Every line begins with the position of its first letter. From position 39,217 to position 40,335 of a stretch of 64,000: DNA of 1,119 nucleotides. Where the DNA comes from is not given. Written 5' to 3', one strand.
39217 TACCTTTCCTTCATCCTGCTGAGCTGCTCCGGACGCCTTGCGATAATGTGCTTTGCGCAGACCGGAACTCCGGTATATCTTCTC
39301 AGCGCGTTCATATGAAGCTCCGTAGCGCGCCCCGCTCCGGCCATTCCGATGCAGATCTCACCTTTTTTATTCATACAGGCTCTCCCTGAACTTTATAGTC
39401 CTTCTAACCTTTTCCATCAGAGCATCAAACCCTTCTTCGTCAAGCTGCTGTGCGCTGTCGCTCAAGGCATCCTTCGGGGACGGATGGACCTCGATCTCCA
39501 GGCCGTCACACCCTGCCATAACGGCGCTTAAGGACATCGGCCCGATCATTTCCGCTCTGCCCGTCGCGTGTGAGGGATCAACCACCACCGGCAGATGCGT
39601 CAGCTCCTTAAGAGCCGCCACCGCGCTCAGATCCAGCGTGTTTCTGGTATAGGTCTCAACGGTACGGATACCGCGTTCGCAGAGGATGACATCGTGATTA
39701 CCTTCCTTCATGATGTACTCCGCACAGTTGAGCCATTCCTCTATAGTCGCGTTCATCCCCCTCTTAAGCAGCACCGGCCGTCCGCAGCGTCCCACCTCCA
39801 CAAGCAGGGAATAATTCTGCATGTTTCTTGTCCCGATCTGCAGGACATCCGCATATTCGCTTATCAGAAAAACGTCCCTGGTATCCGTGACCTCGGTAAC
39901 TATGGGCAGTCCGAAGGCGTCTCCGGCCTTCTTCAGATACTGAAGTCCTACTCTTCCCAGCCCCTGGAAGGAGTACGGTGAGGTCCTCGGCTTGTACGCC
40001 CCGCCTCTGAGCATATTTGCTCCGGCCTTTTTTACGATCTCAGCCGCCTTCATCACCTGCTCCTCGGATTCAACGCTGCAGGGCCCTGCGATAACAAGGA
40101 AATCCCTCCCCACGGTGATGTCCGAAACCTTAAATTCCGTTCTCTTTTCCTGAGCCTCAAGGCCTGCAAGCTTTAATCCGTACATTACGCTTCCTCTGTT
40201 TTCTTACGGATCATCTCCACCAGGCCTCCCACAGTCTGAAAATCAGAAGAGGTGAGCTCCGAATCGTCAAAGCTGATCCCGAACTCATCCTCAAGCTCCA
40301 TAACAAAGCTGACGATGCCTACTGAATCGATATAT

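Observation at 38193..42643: Carrier-protein acylation cassette plus a DAHP-synthase homolog embedded in the nonulosonic-acid cluster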

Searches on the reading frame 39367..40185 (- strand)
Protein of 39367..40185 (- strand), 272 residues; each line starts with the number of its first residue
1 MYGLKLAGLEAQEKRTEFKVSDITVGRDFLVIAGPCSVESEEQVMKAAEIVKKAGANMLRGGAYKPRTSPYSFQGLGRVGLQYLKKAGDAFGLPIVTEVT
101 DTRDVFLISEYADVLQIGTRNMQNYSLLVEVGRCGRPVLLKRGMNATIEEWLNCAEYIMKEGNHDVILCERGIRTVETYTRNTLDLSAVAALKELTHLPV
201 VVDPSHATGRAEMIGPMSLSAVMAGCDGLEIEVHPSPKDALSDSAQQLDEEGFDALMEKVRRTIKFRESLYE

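Call 4: search_protein_families(library=pfam, proteins=[window:39367-40185:-])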
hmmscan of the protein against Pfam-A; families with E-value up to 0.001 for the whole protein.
window:39367-40185:- (272 aa): 2 families
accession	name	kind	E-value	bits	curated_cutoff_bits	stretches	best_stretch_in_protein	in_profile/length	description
PF00793.26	DAHP_synth_1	-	3.8e-78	262.5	25.5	1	22-261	9-265/270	DAHP synthetase I family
PF03102.20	NeuB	-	5.1e-08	33.1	22.1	1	81-265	58-234/241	NeuB family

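Call 6: search_protein_families(library=ncbifam, proteins=[window:39367-40185:-], max_evalue=0.00001)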
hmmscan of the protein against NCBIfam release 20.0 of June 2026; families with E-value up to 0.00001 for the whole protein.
window:39367-40185:- (272 aa): 8 families
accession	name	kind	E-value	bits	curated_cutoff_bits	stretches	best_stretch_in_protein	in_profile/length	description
NF006421.0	PRK08673.1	subfamily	6.7e-128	426.6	335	1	5-266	70-332/338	3-deoxy-7-phosphoheptulonate synthase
TIGR01361.1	DAHP_synth_Bsub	equivalog_domain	8.1e-116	385.9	267.75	1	10-261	6-258/260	3-deoxy-7-phosphoheptulonate synthase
NF009239.0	PRK12595.1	equivalog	3.1e-106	355.4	279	1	12-265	101-355/360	bifunctional 3-deoxy-7-phosphoheptulonate synthase/chorismate mutase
NF009933.0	PRK13396.1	subfamily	3.5e-101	338.7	486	1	27-262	100-336/352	3-deoxy-7-phosphoheptulonate synthase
NF041229.1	BagF_FevY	exception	3.6e-92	309.1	700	1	5-263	66-325/340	phospho-2-dehydro-3-deoxyheptonate aldolase BagF/FevY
TIGR01362.1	KDO8P_synth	equivalog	2.2e-34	118.8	314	1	28-262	2-251/258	3-deoxy-8-phosphooctulonate synthase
NF003543.0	PRK05198.1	equivalog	9.3e-34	116.7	242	1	20-262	9-266/273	3-deoxy-8-phosphooctulonate synthase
NF009109.0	PRK12457.1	equivalog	1.2e-18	67.4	457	1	29-261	17-266/281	3-deoxy-8-phosphooctulonate synthase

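Call 8: find_encoding_contigs(protein=window:39367-40185:-, flank=10000, max_places=6)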
Protein window:39367-40185:- (272 aa): 8 contigs read that carry it; 3 places shown.
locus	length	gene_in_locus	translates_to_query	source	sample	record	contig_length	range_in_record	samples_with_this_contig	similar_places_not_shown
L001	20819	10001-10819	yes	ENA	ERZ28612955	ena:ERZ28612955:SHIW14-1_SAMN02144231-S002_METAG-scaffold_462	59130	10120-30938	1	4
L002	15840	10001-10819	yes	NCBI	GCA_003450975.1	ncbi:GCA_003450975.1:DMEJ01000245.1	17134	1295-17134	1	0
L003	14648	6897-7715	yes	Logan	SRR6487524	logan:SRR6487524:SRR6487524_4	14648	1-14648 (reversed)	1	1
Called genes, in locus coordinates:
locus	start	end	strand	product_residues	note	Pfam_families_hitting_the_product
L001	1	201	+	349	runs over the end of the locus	PF00535:Glycos_transf_2, PF10111:Glyco_tranf_2_2, PF13641:Glyco_tranf_2_3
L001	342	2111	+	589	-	PF00664:ABC_membrane, PF20720:nSTAND3 (faint), PF00005:ABC_tran, PF02463:SMC_N (weak)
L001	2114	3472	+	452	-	-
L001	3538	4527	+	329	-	PF00483:NTP_transferase, PF12804:NTP_transf_3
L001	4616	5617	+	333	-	PF03102:NeuB, PF08666:SAF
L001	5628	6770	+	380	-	PF02350:Epimerase_2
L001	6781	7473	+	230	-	PF02348:CTP_transf_3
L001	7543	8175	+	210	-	PF17836:PglD_N, PF25084:LbH_EIF2B (faint), PF00132:Hexapep (weak), PF14602:Hexapep_2 (weak)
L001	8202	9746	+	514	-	PF00501:AMP-binding, PF13193:AMP-binding_C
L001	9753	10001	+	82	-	PF00550:PP-binding (weak)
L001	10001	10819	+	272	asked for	PF00793:DAHP_synth_1, PF03102:NeuB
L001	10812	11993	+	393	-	PF01408:GFO_IDH_MocA, PF22725:GFO_IDH_MocA_C3 (weak)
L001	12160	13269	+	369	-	-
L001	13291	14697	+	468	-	PF03721:UDPG_MGDP_dh_N, PF00984:UDPG_MGDP_dh, PF03720:UDPG_MGDP_dh_C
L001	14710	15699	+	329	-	PF01073:3Beta_HSD, PF01370:Epimerase, PF02719:Polysacc_synt_2, PF04321:RmlD_sub_bind, PF05368:NmrA, PF07993:NAD_binding_4, PF13460:NAD_binding_10, PF16363:GDP_Man_Dehyd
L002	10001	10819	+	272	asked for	PF00793:DAHP_synth_1, PF03102:NeuB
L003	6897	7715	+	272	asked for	PF00793:DAHP_synth_1, PF03102:NeuB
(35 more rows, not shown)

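Call 9: find_homologous_proteins(query=window:39367-40185:-, max_evalue=1e-20)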
Query window:39367-40185:- (272 aa): 8000 proteins with E <= 1e-20 among 8000 candidates; the best 120 are listed.
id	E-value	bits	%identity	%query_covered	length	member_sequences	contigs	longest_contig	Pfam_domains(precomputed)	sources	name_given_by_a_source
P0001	1.3e-175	600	100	100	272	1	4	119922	PF03102.21,PF00793.27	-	-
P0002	4.5e-155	532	89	100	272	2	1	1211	PF03102.21,PF00793.27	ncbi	-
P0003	4.6e-154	529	88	100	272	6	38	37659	PF03102.21,PF00793.27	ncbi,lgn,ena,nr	ncbi:MAG: 3-deoxy-7-phosphoheptulonate synthase [Lachnospiraceae bacterium]|nr:3-deoxy-7-phosphohept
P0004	1.5e-152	524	86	100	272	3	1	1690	PF03102.21,PF00793.27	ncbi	-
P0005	2.0e-149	514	85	100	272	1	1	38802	PF03102.21,PF00793.27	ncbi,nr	ncbi:MAG: 3-deoxy-7-phosphoheptulonate synthase [Lachnospiraceae bacterium]|nr:3-deoxy-7-phosphohept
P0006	3.5e-146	503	85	98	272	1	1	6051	PF03102.21,PF00793.27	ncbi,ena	-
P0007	1.3e-143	495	82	99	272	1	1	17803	PF03102.21,PF00793.27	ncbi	-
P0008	1.2e-139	482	80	100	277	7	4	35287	PF03102.21,PF00793.27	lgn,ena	-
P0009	2.4e-139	481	80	100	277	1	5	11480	PF03102.21,PF00793.27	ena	-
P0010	1.4e-137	475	80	99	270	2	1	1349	PF03102.21,PF00793.27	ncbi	-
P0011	2.7e-135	468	78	100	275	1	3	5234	PF03102.21,PF00793.27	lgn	-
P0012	1.3e-133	462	77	100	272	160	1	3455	PF03102.21,PF00793.27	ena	-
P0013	1.3e-132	459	76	99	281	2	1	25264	PF03102.21,PF00793.27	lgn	-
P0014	1.4e-132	459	76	98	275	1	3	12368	PF03102.21,PF00793.27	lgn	-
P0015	2.2e-132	458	77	99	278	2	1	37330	PF03102.21,PF00793.27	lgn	-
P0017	4.5e-131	454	73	99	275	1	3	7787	PF03102.21,PF00793.27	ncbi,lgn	ncbi:MAG: 3-deoxy-7-phosphoheptulonate synthase [Ignavibacteriales bacterium]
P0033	5.4e-129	447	75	100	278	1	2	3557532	PF03102.21,PF00793.27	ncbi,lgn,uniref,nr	ncbi:3-deoxy-7-phosphoheptulonate synthase [Anoxybacter fermentans]|uniref:3-deoxy-7-phosphoheptulon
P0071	6.6e-127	440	73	99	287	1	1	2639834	PF00793.27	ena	-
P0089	1.9e-125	435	71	99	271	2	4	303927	PF03102.21,PF00793.27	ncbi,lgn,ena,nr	ncbi:MAG: 3-deoxy-7-phosphoheptulonate synthase [Erysipelotrichaceae bacterium]|nr:3-deoxy-7-phospho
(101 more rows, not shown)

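Call 10: find_encoding_contigs(protein=P0003, flank=10000, max_places=3)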
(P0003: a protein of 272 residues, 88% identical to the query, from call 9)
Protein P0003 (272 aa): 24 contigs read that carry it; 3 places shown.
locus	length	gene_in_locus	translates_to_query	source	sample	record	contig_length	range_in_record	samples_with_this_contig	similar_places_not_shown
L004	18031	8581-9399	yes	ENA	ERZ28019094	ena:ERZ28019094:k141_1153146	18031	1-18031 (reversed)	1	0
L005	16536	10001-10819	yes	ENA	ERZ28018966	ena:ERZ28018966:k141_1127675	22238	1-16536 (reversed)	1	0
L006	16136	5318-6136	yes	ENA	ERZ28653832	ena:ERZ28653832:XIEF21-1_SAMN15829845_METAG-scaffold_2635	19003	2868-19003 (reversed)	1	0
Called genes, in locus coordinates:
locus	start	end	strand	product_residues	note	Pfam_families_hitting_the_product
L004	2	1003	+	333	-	?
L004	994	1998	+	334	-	PF00106:adh_short (weak), PF04321:RmlD_sub_bind, PF01073:3Beta_HSD, PF01370:Epimerase, PF02719:Polysacc_synt_2, PF07993:NAD_binding_4, PF13460:NAD_binding_10, PF16363:GDP_Man_Dehyd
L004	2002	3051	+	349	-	PF00483:NTP_transferase, PF12804:NTP_transf_3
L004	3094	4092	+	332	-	PF03102:NeuB, PF08666:SAF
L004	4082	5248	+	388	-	PF02350:Epimerase_2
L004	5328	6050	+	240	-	PF02348:CTP_transf_3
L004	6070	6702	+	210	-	PF17836:PglD_N (weak), PF00132:Hexapep (weak)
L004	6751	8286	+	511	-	PF00501:AMP-binding, PF13193:AMP-binding_C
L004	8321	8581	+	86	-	PF00550:PP-binding (weak)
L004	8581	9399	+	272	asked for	PF00793:DAHP_synth_1, PF03102:NeuB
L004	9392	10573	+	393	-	PF01408:GFO_IDH_MocA, PF22725:GFO_IDH_MocA_C3 (weak)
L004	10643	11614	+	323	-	PF04055:Radical_SAM, PF13186:SPASM (weak)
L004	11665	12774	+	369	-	-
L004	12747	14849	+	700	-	-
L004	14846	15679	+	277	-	PF00483:NTP_transferase, PF12804:NTP_transf_3 (weak)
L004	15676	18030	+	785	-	?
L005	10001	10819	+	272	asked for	PF00793:DAHP_synth_1, PF03102:NeuB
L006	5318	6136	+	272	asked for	PF00793:DAHP_synth_1, PF03102:NeuB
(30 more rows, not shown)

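Call 11: find_encoding_contigs(protein=P0033, flank=10000, max_places=2)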
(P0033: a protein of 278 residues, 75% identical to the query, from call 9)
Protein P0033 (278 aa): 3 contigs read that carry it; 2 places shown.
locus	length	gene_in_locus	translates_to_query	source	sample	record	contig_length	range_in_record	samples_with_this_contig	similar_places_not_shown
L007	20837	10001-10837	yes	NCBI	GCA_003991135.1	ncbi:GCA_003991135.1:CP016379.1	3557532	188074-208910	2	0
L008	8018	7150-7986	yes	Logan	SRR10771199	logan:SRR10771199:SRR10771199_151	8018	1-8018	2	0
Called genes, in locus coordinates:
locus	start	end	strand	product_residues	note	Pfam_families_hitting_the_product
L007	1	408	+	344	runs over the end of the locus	PF04055:Radical_SAM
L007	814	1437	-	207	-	PF01610:DDE_Tnp_ISL3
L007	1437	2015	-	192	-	PF14690:Zn_ribbon_ISL3, PF13542:HTH_Tnp_ISL3 (weak)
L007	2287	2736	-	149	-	PF01695:IstB_IS21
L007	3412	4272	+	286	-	PF01522:Polysacc_deac_1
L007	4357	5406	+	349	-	-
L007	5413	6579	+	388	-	PF22674:C2185-like_N, PF05050:Methyltransf_21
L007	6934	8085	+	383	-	PF01408:GFO_IDH_MocA, PF02894:GFO_IDH_MocA_C (weak), PF22725:GFO_IDH_MocA_C3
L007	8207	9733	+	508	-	PF00501:AMP-binding, PF13193:AMP-binding_C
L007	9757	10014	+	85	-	PF00550:PP-binding (weak)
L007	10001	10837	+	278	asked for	PF00793:DAHP_synth_1, PF03102:NeuB (weak)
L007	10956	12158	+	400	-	PF14690:Zn_ribbon_ISL3, PF13542:HTH_Tnp_ISL3, PF01610:DDE_Tnp_ISL3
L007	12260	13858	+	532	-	PF02985:HEAT (faint), PF13646:HEAT_2 (faint)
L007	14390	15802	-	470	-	PF01554:MatE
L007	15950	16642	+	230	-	PF02517:Rce1-like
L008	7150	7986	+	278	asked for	PF00793:DAHP_synth_1, PF03102:NeuB (weak)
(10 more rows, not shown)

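Call 13: find_related_loci(query=window:39367-40185:-, collection=genome_contigs, flank=10000)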
Query window:39367-40185:- (272 aa) in genome_contigs; peptide patterns used: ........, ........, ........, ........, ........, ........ (x = any residue, [..] = any of these).
600 stretches matched a pattern (row limit reached: there are more); 564 encode a relative of the query (tblastn E <= 1e-3); the best 80 are kept; 80 distinct loci.
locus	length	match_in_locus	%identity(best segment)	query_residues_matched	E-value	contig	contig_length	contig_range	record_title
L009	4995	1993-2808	88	1-272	3e-167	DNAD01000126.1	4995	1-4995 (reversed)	MAG TPA_asm: Lachnospiraceae bacterium isolate UBA9423 contig_94872, whole genome shotgun sequence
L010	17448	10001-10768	79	15-270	2e-137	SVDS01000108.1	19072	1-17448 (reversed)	MAG: Paenibacillaceae bacterium isolate SIG286 NODE_1954_length_19072_cov_7.050382, whole genome shotgun sequence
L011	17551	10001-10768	79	15-270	2e-137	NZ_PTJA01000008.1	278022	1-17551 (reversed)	Lacrimispora xylanisolvens strain DSM 3808 Ga0170443_108, whole genome shotgun sequence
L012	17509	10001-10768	79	15-270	2e-137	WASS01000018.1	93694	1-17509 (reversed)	MAG: Hungatella sp. isolate SA7853_bin5 NODE_51_length_93694_cov_51.352844, whole genome shotgun sequence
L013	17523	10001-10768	79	15-270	1e-136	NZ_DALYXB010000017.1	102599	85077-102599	MAG: Lacrimispora sp. isolate CTOTU47174 NODE_49_length_102599_cov_11.593550, whole genome shotgun sequence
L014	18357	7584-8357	76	13-270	2e-135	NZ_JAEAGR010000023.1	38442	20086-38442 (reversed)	Mobilitalea sibirica strain DSM 26468 seq23, whole genome shotgun sequence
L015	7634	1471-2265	67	1-266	1e-117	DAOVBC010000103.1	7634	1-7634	MAG TPA_asm: Deltaproteobacteria bacterium isolate CSMAG_995 CSMAG_995_k141_2753774_length_7634_cov_8.5123, whole genome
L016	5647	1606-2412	65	1-270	7e-117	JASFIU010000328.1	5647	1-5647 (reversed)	MAG: Desulfobacterales bacterium isolate D0608S20remetaG_Bin_248 D0608S20remetaG_FD_scaffold_5830_c1, whole genome shotg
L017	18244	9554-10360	64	1-270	2e-116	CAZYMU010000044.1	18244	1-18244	MAG TPA_asm: uncultured Eubacteriales bacterium isolate binchicken_co262_58 genome assembly, contig: NODE_3259_length_18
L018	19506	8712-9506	66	1-266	8e-115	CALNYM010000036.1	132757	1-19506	MAG: uncultured Desulfobacterales bacterium isolate HOU_bin.0076 genome assembly, contig: contig_44626, whole genome sho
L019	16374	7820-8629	77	1-270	6e-136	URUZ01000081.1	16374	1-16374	uncultured Clostridium sp. isolate UMGS1373 genome assembly, contig: NODE_778_length_16374_cov_4.686568, whole genome sh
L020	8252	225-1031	67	1-270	2e-113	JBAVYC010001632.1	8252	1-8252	MAG: Desulfobacterales bacterium isolate MFD03804_ilm_asm_bin1 k127_81282, whole genome shotgun sequence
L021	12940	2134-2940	64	1-269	8e-114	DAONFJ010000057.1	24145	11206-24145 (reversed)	MAG TPA_asm: Spirochaetota bacterium isolate AMR_MDS_3846 NODE_2133_length_24145_cov_11.770942, whole genome shotgun seq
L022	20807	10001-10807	66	1-270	2e-113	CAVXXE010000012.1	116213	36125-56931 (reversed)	MAG: uncultured delta proteobacterium isolate MFD03804.bin.2.141 genome assembly, contig: contig_14083, whole genome sho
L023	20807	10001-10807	63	1-269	2e-113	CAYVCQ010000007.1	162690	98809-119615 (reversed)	MAG TPA_asm: uncultured Leptospirales bacterium isolate SRP302447_co2_803 genome assembly, contig: NODE_322_length_16269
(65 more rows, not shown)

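Call 18: search_solved_structures(query=window:39367-40185:-, max_evalue=1e-10, show_alignments=2)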
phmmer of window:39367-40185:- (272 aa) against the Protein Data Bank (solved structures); distinct sequences matched with E-value up to 1e-10: 50.
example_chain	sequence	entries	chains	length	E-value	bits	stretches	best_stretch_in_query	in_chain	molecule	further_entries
1vs1_A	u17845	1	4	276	6.3e-92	310.8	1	3-261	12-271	3-deoxy-7-phosphoheptulonate synthase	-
1zco_A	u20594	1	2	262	3.4e-91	308.4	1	13-259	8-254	2-dehydro-3-deoxyphosphoheptonate aldolase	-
4c1k_A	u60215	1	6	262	9.5e-91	306.9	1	13-259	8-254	2-DEHYDRO-3-DEOXYPHOSPHOHEPTONATE ALDOLASE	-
4c1l_A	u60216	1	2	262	6.5e-90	304.1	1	13-259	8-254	2-dehydro-3-deoxyphosphoheptonate aldolase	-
4grs_A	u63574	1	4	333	1.5e-88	299.7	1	5-259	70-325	Phospho-2-dehydro-3-deoxyheptonate aldolase, 2-dehydro-3-deoxyphosphoheptonate aldolase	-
5j6f_A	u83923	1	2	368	1.1e-83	283.8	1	17-262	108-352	3-deoxy-D-arabino-heptulosonate 7-phosphate synthase, chorismate mutase-isozyme 3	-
1rzm_A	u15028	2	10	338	1.8e-82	279.7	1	5-262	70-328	Phospho-2-dehydro-3-deoxyheptonate aldolase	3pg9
3pg8_A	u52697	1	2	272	2e-82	279.6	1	10-262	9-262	Phospho-2-dehydro-3-deoxyheptonate aldolase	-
1vr6_A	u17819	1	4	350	2e-82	279.6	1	5-262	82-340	Phospho-2-dehydro-3-deoxyheptonate aldolase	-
3nvt_A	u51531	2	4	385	1.2e-79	270.6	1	18-256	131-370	3-deoxy-D-arabino-heptulosonate 7-phosphate synthase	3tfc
1fwn_A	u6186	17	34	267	2.2e-26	96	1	28-262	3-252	2-DEHYDRO-3-DEOXYPHOSPHOOCTONATE ALDOLASE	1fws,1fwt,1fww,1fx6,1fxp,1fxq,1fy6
1t8x_A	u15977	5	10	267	5.6e-26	94.7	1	28-262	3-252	2-dehydro-3-deoxyphosphooctonate aldolase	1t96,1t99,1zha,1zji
1lrn_A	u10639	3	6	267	7.2e-26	94.3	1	28-262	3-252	KDO-8-phosphate synthetase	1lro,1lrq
2nwr_A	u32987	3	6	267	1e-24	90.5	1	28-262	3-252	2-dehydro-3-deoxyphosphooctonate aldolase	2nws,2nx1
2nx3_A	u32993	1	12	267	1.2e-23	87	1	28-262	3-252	2-dehydro-3-deoxyphosphooctonate aldolase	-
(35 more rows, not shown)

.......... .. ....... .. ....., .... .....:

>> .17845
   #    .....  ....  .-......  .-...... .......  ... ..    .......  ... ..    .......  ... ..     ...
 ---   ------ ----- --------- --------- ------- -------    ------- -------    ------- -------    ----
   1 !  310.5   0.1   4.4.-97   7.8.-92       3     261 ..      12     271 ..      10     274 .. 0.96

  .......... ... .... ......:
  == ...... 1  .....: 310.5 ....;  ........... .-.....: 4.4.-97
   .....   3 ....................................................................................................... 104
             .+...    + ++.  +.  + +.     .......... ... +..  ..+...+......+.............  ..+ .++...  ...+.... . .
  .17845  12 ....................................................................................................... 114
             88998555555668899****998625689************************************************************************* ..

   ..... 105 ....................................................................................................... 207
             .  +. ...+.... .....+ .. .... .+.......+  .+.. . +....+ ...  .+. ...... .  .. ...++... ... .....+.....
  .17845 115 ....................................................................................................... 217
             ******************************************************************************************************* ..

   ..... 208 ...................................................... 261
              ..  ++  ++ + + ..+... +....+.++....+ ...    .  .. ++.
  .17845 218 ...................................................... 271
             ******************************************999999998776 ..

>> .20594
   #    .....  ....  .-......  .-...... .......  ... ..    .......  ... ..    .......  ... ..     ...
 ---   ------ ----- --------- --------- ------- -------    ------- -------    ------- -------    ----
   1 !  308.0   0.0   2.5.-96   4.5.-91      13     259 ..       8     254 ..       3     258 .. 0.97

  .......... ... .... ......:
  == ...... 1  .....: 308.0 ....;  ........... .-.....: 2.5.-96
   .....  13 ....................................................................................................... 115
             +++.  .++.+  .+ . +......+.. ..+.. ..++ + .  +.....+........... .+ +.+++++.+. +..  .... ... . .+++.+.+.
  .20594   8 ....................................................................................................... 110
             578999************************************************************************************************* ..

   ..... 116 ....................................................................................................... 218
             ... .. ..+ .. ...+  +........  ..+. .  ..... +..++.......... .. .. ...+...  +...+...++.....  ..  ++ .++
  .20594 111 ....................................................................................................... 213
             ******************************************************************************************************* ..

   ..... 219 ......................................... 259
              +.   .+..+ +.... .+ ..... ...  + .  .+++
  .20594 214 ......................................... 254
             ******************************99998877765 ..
